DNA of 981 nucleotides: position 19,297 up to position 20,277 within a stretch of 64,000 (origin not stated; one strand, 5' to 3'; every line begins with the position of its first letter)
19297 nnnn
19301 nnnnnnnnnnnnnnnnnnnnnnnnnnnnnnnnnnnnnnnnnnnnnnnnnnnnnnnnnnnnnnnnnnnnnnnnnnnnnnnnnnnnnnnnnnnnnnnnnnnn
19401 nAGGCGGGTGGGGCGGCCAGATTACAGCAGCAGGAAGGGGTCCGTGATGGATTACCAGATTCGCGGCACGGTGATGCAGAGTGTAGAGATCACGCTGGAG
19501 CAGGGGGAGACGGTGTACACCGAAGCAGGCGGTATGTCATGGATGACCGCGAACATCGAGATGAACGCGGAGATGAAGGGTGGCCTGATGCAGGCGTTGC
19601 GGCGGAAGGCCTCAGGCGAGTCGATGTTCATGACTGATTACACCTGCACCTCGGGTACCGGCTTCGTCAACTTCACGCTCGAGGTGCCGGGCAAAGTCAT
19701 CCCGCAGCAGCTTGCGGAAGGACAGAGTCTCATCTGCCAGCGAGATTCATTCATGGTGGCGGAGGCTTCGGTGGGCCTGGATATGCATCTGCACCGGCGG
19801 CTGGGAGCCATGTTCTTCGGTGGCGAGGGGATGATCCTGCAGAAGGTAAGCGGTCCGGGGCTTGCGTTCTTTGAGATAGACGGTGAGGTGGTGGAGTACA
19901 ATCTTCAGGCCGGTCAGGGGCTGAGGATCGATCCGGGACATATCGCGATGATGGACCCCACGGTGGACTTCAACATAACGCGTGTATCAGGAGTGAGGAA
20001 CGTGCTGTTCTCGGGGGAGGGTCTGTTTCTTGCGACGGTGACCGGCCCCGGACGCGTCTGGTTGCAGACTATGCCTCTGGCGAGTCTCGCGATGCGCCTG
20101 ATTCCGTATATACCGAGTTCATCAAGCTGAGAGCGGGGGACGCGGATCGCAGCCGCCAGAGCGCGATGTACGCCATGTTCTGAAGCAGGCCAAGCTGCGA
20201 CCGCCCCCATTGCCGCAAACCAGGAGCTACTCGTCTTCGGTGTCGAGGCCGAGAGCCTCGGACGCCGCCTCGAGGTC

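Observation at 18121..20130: Conserved-looking pair: TMEM43/DUF1625-like membrane protein with C-terminal zinc ribbon, followed 45 nt later by a TIGR00266/AIM24 protein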

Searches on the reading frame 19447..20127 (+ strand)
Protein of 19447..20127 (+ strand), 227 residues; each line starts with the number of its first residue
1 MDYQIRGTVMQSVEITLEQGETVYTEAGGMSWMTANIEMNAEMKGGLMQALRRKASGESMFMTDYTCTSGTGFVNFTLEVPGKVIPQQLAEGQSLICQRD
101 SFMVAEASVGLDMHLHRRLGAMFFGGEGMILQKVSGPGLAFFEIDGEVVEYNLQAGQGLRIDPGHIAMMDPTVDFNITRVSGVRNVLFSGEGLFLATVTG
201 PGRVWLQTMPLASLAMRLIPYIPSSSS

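Call 3: search_protein_families(library=pfam, proteins=[window:19447-20127:+], max_evalue=0.1)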
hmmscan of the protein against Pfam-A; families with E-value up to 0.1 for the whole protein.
window:19447-20127:+ (227 aa): 1 family
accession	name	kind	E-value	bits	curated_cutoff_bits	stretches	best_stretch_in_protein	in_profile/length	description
PF01987.23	AIM24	-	1.6e-67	227.6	25.7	1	3-209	1-205/205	Mitochondrial biogenesis AIM24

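Call 4: search_protein_families(library=ncbifam, proteins=[window:19447-20127:+], max_evalue=0.1)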
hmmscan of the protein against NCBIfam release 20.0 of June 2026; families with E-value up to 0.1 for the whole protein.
window:19447-20127:+ (227 aa): 1 family
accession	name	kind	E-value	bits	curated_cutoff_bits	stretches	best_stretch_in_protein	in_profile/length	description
TIGR00266.1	TIGR00266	hypoth_equivalog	1.8e-36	125.8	96.6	1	1-221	1-217/222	TIGR00266 family protein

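Call 19: find_homologous_proteins(query=window:19447-20127:+, max_evalue=1e-10)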
Query window:19447-20127:+ (227 aa): 5342 proteins with E <= 1e-10 among 5646 candidates; the best 120 are listed.
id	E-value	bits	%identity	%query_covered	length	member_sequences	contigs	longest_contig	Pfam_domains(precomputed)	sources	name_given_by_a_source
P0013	9.0e-146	501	100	100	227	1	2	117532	PF01987.24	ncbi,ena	-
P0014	2.8e-127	441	85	100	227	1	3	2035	PF01987.24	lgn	-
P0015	4.2e-121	421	81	100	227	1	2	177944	PF01987.24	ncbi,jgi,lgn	ncbi:MAG: TIGR00266 family protein [Armatimonadota bacterium]|jgi:uncharacterized protein (TIGR00266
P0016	1.6e-120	419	81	99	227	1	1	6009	PF01987.24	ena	-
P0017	6.7e-119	413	78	100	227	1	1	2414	PF01987.24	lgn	-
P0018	1.5e-116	406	78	100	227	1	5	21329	PF01987.24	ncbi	ncbi:MAG: TIGR00266 family protein [Armatimonadota bacterium]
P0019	3.9e-116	404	78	100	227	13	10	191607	PF01987.24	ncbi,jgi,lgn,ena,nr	ncbi:MAG TPA: TIGR00266 family protein [Armatimonadetes bacterium]|nr:TIGR00266 family protein [Arma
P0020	4.9e-116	404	77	100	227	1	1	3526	PF01987.24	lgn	-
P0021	1.1e-115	403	77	100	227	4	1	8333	PF01987.24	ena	-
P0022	2.0e-112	392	73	100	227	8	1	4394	PF01987.24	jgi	jgi:uncharacterized protein (TIGR00266 family)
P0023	4.3e-110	385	76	100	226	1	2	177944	PF01987.24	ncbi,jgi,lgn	ncbi:MAG: TIGR00266 family protein [Armatimonadota bacterium]|jgi:uncharacterized protein (TIGR00266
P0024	4.3e-109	381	74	99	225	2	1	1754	PF01987.24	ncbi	-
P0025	1.1e-108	380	72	100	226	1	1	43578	PF01987.24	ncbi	-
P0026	4.1e-108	378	71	99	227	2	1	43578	PF01987.24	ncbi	-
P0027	1.0e-107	377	70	100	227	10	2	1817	PF01987.24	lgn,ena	-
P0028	1.8e-107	376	69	99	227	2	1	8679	PF01987.24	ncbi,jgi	-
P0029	2.0e-106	373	70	99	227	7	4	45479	PF01987.24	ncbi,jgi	-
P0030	2.4e-106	372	70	100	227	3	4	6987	PF01987.24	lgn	-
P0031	1.7e-105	370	69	100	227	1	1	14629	PF01987.24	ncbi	ncbi:MAG: TIGR00266 family protein [Armatimonadota bacterium]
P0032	2.8e-105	369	70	99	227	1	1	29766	PF01987.24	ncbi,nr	ncbi:MAG: TIGR00266 family protein [Armatimonadota bacterium]|nr:TIGR00266 family protein [Armatimon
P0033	3.4e-105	369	72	99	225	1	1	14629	PF01987.24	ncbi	ncbi:MAG: TIGR00266 family protein [Armatimonadota bacterium]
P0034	1.6e-104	366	68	100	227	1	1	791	PF01987.24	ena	-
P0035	1.7e-104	366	68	99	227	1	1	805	PF01987.24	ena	-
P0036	5.2e-104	365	68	99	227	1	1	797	PF01987.24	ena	-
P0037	5.5e-104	365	68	99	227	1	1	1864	PF01987.24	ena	-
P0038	6.5e-104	364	70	99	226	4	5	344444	PF01987.24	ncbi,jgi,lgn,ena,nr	ncbi:MAG: TIGR00266 family protein [candidate division WS1 bacterium]|jgi:uncharacterized protein (T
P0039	8.3e-104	364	68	99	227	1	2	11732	PF01987.24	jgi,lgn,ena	-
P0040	1.5e-103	363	69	99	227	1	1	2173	PF01987.24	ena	-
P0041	1.6e-103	363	71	99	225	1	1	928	PF01987.24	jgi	jgi:uncharacterized protein (TIGR00266 family)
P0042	4.9e-103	362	71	99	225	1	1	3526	PF01987.24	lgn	-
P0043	6.5e-103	361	69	100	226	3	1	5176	PF01987.24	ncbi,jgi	-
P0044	9.8e-103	361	69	99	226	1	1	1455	PF01987.24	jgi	-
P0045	1.0e-102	360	70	98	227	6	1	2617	PF01987.24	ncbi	-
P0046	1.9e-102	360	70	99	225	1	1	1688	PF01987.24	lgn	-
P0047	3.4e-102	359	68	99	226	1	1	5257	PF01987.24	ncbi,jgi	-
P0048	5.8e-102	358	69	99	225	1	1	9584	PF01987.24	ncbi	-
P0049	1.6e-101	357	66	100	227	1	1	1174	PF01987.24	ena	-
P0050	1.9e-101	356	69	100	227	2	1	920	PF01987.24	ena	-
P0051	2.0e-101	356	65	100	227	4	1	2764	PF01987.24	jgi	jgi:uncharacterized protein (TIGR00266 family)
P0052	2.1e-101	356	70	99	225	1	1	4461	PF01987.24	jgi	-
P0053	6.8e-101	355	64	100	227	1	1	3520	PF01987.24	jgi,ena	-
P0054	1.1e-100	354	69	99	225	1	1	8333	PF01987.24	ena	-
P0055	1.3e-100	354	69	99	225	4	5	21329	PF01987.24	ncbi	ncbi:MAG: TIGR00266 family protein [Armatimonadota bacterium]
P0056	1.8e-100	353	67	98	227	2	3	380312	PF01987.24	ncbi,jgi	-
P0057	1.9e-100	353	64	100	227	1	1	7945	PF01987.24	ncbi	ncbi:MAG: TIGR00266 family protein [Armatimonadota bacterium]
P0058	3.8e-100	352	68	100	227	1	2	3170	PF01987.24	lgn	-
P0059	4.9e-100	352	64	99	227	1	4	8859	PF01987.24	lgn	-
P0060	5.5e-100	352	70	99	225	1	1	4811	PF01987.24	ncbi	-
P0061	5.6e-100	352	67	96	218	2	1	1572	PF01987.24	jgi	-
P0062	8.6e-100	351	64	100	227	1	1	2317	PF01987.24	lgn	-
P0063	8.8e-100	351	68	99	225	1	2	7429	PF01987.24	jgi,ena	-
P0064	4.2e-99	349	64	100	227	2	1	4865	PF01987.24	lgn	-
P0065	4.2e-99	349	69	98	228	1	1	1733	PF01987.24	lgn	-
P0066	6.9e-99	348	67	99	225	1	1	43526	PF01987.24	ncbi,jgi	-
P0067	1.0e-98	347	70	98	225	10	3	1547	PF01987.24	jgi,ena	jgi:uncharacterized protein (TIGR00266 family)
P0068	1.3e-98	347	68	98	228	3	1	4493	PF01987.24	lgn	-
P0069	2.4e-98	346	64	99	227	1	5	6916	PF01987.24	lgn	-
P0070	3.2e-98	346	64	99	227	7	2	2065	PF01987.24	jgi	jgi:uncharacterized protein (TIGR00266 family)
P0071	5.1e-98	345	69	98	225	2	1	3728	PF01987.24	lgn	-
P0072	8.9e-98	344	68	95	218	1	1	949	PF01987.24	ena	-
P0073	1.1e-97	344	63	100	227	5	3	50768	PF01987.24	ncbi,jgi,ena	-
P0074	1.4e-97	344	66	100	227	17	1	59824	PF01987.24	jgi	jgi:uncharacterized protein (TIGR00266 family)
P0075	6.5e-97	342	64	100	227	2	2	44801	PF01987.24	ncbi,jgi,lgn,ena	-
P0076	6.3e-96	338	62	100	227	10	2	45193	PF01987.24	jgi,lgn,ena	jgi:uncharacterized protein (TIGR00266 family)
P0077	6.9e-96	338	63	100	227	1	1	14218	PF01987.24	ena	-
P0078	1.3e-94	334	61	100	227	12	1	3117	PF01987.24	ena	-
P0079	1.4e-93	331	64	100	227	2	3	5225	PF01987.24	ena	-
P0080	1.5e-93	331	61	100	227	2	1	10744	PF01987.24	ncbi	ncbi:MAG: TIGR00266 family protein [Armatimonadota bacterium]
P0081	2.6e-93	330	63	99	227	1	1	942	PF01987.24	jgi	-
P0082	2.1e-92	327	60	100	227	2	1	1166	PF01987.24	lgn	-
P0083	3.6e-92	326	60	100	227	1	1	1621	PF01987.24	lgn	-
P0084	6.7e-92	325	59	100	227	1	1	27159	PF01987.24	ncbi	ncbi:MAG: TIGR00266 family protein [Armatimonadota bacterium]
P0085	1.3e-91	324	61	100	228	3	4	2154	PF01987.24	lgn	-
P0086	4.1e-91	323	63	100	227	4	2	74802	PF01987.24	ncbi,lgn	ncbi:MAG: TIGR00266 family protein [Anaerolineales bacterium]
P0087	9.2e-91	321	61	99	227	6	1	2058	PF01987.24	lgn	-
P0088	1.3e-90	321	62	99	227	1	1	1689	PF01987.24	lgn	-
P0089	1.3e-90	321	63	98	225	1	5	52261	PF11142.14,PF01987.24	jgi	-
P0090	1.5e-90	321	63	100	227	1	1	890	PF01987.24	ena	-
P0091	1.7e-90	321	62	100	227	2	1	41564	PF01987.24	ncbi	-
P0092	5.4e-90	319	60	99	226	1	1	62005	PF01987.24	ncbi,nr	ncbi:MAG: TIGR00266 family protein [Candidatus Altiarchaeales archaeon]|nr:TIGR00266 family protein 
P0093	5.7e-90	319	59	99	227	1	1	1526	PF01987.24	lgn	-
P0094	8.7e-90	318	59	100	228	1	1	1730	PF01987.24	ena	-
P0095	9.1e-90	318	63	99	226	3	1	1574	PF01987.24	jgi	-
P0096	9.2e-90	318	62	99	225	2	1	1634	PF01987.24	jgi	jgi:uncharacterized protein (TIGR00266 family)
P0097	1.4e-89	318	61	98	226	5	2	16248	PF01987.24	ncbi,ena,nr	ncbi:MAG: TIGR00266 family protein [Candidatus Aenigmarchaeota archaeon]|nr:TIGR00266 family protein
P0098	1.5e-89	317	62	99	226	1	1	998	PF01987.24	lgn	-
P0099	1.6e-89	317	61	96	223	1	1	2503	PF01987.24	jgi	-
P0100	1.8e-89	317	61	100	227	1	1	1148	PF01987.24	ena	-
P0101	1.9e-89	317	60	100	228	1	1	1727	PF01987.24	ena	-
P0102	2.1e-89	317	59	100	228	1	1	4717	PF01987.24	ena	-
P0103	2.3e-89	317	60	99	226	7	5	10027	PF01987.24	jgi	-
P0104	2.5e-89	317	61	99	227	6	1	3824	PF01987.24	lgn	-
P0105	3.5e-89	316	59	100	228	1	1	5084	PF01987.24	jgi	jgi:uncharacterized protein (TIGR00266 family)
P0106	4.0e-89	316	61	100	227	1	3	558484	PF01987.24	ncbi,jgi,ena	-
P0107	4.2e-89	316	62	93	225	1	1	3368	PF01987.24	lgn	-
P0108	4.5e-89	316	62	100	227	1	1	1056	PF01987.24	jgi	jgi:uncharacterized protein (TIGR00266 family)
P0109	5.2e-89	316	59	100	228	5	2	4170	PF01987.24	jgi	-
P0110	5.5e-89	316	61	100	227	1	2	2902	PF01987.24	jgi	-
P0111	6.0e-89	315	62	100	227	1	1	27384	PF01987.24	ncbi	-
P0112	6.3e-89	315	62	98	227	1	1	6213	PF01987.24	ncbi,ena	-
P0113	7.0e-89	315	63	100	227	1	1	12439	PF01987.24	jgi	jgi:uncharacterized protein (TIGR00266 family)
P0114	8.2e-89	315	62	100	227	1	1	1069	PF01987.24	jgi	jgi:uncharacterized protein (TIGR00266 family)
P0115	8.5e-89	315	63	99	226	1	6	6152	PF01987.24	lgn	-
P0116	8.8e-89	315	61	100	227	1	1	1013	PF01987.24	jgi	jgi:uncharacterized protein (TIGR00266 family)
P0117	9.4e-89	315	60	99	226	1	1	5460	PF01987.24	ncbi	-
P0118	9.5e-89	315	61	100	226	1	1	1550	PF01987.24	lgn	-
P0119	9.6e-89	315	62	99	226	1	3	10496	PF01987.24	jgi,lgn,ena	-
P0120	1.3e-88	314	63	100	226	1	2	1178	PF01987.24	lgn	-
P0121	1.5e-88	314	58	100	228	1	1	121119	PF01987.24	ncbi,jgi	-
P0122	1.5e-88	314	63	98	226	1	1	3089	PF01987.24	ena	-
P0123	1.6e-88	314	60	100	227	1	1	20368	PF01987.24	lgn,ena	-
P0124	1.7e-88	314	62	100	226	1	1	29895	PF01987.24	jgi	jgi:uncharacterized protein (TIGR00266 family)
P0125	1.8e-88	314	63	100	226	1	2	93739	PF01987.24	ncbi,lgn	ncbi:MAG: TIGR00266 family protein [Anaerolineae bacterium]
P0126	1.9e-88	314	61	99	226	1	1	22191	PF01987.24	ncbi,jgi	-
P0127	2.0e-88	314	58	100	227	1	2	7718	PF01987.24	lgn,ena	-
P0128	2.0e-88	314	60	100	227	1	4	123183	PF01987.24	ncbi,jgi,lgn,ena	-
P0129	2.1e-88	314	60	99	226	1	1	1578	PF01987.24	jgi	jgi:uncharacterized protein (TIGR00266 family)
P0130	2.1e-88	314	61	99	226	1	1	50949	PF01987.24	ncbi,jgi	-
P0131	2.4e-88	314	60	100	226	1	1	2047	PF01987.24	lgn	-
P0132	2.5e-88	313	60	100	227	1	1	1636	PF01987.24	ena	-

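Call 32: find_encoding_contigs(protein=P0086, flank=5000, max_places=2)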
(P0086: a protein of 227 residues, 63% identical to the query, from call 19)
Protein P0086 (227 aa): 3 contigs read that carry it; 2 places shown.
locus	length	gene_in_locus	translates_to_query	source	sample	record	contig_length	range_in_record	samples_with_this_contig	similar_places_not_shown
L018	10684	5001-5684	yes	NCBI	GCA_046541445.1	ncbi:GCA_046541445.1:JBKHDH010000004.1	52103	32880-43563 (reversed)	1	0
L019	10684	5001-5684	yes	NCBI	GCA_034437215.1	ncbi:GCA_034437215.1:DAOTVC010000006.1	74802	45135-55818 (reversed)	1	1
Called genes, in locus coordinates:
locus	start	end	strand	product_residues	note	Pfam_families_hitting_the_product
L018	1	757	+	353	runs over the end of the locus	PF02558:ApbA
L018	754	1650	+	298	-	PF00753:Lactamase_B, PF23023:Anti-Pycsar_Apyc1 (weak), PF12706:Lactamase_B_2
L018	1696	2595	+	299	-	PF14315:DUF4380 (faint)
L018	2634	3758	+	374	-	PF00288:GHMP_kinases_N, PF08544:GHMP_kinases_C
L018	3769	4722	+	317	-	PF00483:NTP_transferase, PF12804:NTP_transf_3, PF25087:GMPPB_C, PF00132:Hexapep (weak)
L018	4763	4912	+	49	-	-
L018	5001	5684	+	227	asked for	PF01987:AIM24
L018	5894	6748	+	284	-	PF02645:DegV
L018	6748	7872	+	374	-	-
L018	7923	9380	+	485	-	PF07690:MFS_1, PF13347:MFS_2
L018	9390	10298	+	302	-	PF00892:EamA, PF03151:TPT (faint), PF00892:EamA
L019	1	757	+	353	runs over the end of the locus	PF02558:ApbA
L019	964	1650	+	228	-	PF00753:Lactamase_B, PF23023:Anti-Pycsar_Apyc1 (weak), PF12706:Lactamase_B_2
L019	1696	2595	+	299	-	PF14315:DUF4380 (faint)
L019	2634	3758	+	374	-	PF00288:GHMP_kinases_N, PF08544:GHMP_kinases_C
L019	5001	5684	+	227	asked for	PF01987:AIM24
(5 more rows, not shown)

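Call 33: find_encoding_contigs(protein=P0092, flank=5000, max_places=2)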
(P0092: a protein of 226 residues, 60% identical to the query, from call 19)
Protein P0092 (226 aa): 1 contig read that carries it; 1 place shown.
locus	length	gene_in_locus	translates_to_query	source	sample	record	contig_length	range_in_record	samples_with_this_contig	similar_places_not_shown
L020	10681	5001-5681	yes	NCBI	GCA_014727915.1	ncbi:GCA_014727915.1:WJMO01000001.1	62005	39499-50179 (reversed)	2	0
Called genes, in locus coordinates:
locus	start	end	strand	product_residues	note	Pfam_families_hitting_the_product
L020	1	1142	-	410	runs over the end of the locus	PF00999:Na_H_Exchanger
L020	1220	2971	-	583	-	-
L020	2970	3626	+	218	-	PF01988:VIT1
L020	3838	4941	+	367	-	PF00535:Glycos_transf_2, PF13641:Glyco_tranf_2_3, PF13632:Glyco_trans_2_3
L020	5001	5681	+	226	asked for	PF01987:AIM24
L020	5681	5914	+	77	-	-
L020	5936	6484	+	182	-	PF13489:Methyltransf_23, PF01209:Ubie_methyltran, PF01135:PCMT, PF01728:FtsJ (weak), PF13847:Methyltransf_31, PF08241:Methyltransf_11, PF08242:Methyltransf_12, PF13649:Methyltransf_25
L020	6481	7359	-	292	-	-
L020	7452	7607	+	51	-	-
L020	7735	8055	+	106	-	-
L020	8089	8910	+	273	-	-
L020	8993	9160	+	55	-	-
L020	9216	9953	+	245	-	PF21003:NucS_N, PF01939:NucS_C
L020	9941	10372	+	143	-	-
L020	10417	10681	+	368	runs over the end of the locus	-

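Call 34: find_encoding_contigs(protein=P0106, flank=5000, max_places=2)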
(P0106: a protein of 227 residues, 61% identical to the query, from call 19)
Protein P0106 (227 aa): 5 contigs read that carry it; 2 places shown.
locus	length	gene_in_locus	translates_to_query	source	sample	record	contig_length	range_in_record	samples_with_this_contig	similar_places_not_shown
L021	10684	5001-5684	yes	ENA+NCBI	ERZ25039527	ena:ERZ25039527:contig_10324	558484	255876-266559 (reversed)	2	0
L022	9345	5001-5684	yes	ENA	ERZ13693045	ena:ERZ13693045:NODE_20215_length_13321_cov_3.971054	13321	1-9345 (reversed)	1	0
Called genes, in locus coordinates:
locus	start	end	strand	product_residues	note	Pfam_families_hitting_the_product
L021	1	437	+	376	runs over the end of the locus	-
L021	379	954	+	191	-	PF01590:GAF (faint), PF13185:GAF_2 (weak), PF13492:GAF_3 (weak)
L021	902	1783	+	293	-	PF13487:HD_5, PF01966:HD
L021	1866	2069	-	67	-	-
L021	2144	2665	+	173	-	-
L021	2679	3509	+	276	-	-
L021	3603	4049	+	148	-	PF13347:MFS_2 (weak), PF00083:Sugar_tr (weak), PF07690:MFS_1, PF12832:MFS_1_like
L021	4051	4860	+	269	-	PF07690:MFS_1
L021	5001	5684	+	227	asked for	PF01987:AIM24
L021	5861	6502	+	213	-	PF01712:dNK, PF13238:AAA_18 (faint)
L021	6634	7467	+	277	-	PF00583:Acetyltransf_1, PF13673:Acetyltransf_10, PF13508:Acetyltransf_7, PF18014:Acetyltransf_18 (faint)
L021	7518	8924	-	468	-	PF02449:Glyco_hydro_42, PF08532:Glyco_hydro_42M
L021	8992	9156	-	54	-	PF02449:Glyco_hydro_42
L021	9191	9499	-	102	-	PF02449:Glyco_hydro_42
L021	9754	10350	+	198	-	PF07638:Sigma70_ECF (weak), PF04542:Sigma70_r2, PF08281:Sigma70_r4_2, PF04545:Sigma70_r4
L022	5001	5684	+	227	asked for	PF01987:AIM24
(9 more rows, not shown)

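Call 37: find_related_loci(query=A2, collection=metagenome_contigs, flank=4000)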
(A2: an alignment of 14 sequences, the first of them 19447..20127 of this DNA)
Query A2 (227 aa) in metagenome_contigs; peptide patterns used: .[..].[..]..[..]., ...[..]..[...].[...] (x = any residue, [..] = any of these).
600 stretches matched a pattern (row limit reached: there are more); 520 encode a relative of the query (tblastn E <= 1e-3); the best 80 are kept; 80 distinct loci.
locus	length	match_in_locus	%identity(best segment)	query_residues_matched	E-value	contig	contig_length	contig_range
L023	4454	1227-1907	78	1-227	1e-124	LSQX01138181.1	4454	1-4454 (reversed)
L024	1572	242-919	68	1-226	4e-117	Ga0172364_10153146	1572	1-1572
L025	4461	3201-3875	70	1-225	1e-109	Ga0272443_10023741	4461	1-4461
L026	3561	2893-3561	65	1-223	8e-102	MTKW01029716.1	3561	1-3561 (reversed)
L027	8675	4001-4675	60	1-225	5e-97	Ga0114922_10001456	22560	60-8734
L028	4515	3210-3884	60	1-225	5e-95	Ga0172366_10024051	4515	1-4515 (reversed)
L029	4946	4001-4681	58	1-227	7e-94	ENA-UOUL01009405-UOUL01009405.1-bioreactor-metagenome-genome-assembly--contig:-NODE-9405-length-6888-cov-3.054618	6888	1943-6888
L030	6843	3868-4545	59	1-226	7e-94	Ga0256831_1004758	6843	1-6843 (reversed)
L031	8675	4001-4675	60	1-225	5e-94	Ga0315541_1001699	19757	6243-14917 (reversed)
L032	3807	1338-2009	56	1-224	3e-94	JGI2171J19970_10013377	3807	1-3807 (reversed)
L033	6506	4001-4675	60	1-225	1e-93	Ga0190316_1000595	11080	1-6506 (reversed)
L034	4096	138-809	56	1-224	6e-94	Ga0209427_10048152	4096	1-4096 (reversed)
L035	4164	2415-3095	59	1-227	2e-93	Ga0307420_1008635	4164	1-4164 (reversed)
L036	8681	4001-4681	61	1-227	3e-93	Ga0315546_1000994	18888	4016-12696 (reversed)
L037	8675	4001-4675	60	1-225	4e-93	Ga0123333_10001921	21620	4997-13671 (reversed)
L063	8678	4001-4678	57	1-226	2e-89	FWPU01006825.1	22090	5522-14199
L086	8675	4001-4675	55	1-225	1e-86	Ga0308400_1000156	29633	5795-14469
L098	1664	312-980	55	1-223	1e-89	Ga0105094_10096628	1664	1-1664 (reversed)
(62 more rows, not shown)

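Call 45: search_protein_families(library=padloc, proteins=[window:19447-20127:+], max_evalue=0.01)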
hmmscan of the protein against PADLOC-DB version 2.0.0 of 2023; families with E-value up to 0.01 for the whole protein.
window:19447-20127:+ (227 aa): 0 families

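Call 46: search_protein_families(library=pfam, proteins=[L063:3851-4711:+, L098:147-1046:+, L086:3779-4729:+, L098:1050-1262:+, L020:5681-5911:+], max_evalue=0.05)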
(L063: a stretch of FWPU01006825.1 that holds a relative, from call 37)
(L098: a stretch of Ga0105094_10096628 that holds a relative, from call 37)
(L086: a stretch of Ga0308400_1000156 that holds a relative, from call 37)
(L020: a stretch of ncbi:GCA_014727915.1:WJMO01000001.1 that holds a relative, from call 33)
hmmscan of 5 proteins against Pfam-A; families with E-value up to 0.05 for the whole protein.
L063:3851-4711:+ (287 aa): 8 families
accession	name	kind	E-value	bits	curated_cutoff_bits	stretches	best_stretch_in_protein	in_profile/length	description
PF01987.23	AIM24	-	1.4e-72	244.2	25.7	1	53-259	1-205/205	Mitochondrial biogenesis AIM24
PF13240.11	Zn_Ribbon_1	-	6.3e-08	32.6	25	1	3-24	2-23/23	zinc-ribbon domain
PF24463.1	DUF7577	-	1.9e-07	31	28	1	2-24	4-26/27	Domain of unknown function (DUF7577)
PF13248.11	Zn_ribbon_3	-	5.2e-07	29.3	27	1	2-24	4-26/26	zinc-ribbon domain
PF12773.13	DZR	-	5.8e-06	26.8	27.3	1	3-25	1-23/45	Double zinc ribbon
PF18912.6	DZR_2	-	0.021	15.1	27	1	3-27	24-49/56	Double zinc ribbon domain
PF09297.16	Zn_ribbon_NUD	-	0.026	14.7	24.8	0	15-25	4-14/32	NADH pyrophosphatase zinc ribbon domain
PF24460.1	DUF7575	-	0.03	14.1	28.5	0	2-24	5-27/28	Domain of unknown function (DUF7575)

L098:147-1046:+ (300 aa): 5 families
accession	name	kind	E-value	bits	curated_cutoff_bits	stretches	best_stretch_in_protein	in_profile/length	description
PF01987.23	AIM24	-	3e-77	259.4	25.7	1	58-264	1-205/205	Mitochondrial biogenesis AIM24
PF13240.11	Zn_Ribbon_1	-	4e-08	33.2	25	1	2-23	1-22/23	zinc-ribbon domain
PF13248.11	Zn_ribbon_3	-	3.1e-05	23.7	27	1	2-24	4-26/26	zinc-ribbon domain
PF12773.13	DZR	-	4.6e-05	23.9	27.3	1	3-25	1-23/45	Double zinc ribbon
PF24463.1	DUF7577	-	9.8e-05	22.3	28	1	2-23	4-25/27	Domain of unknown function (DUF7577)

L086:3779-4729:+ (317 aa): 11 families
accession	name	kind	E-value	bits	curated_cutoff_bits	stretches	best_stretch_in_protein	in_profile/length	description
PF01987.23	AIM24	-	1.9e-74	250.3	25.7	1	77-283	1-205/205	Mitochondrial biogenesis AIM24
PF13240.11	Zn_Ribbon_1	-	8.4e-09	35.4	25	1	3-24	2-23/23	zinc-ribbon domain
PF13248.11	Zn_ribbon_3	-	7.3e-08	32.1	27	1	2-24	4-26/26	zinc-ribbon domain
PF24463.1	DUF7577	-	2.1e-06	27.7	28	1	2-24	4-26/27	Domain of unknown function (DUF7577)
PF12773.13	DZR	-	7.7e-06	26.4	27.3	1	3-21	27-45/45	Double zinc ribbon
PF24460.1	DUF7575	-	0.0057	16.4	28.5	1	2-24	5-27/28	Domain of unknown function (DUF7575)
PF18912.6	DZR_2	-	0.0096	16.2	27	1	2-27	9-34/56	Double zinc ribbon domain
PF10571.15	UPF0547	-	0.016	15.7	29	1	2-21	2-21/26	Uncharacterised protein family UPF0547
PF14803.11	Zn_ribbon_Nudix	-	0.017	15.5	25.6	0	15-25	1-11/34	Nudix N-terminal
PF01018.28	GTP1_OBG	-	0.03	14.4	27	1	70-146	66-144/155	GTP1/OBG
PF17032.10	Zn_ribbon_15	-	0.049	14.9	28.9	0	2-21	54-73/73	zinc-ribbon family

L098:1050-1262:+ (71 aa): 0 families

L020:5681-5911:+ (77 aa): 0 families
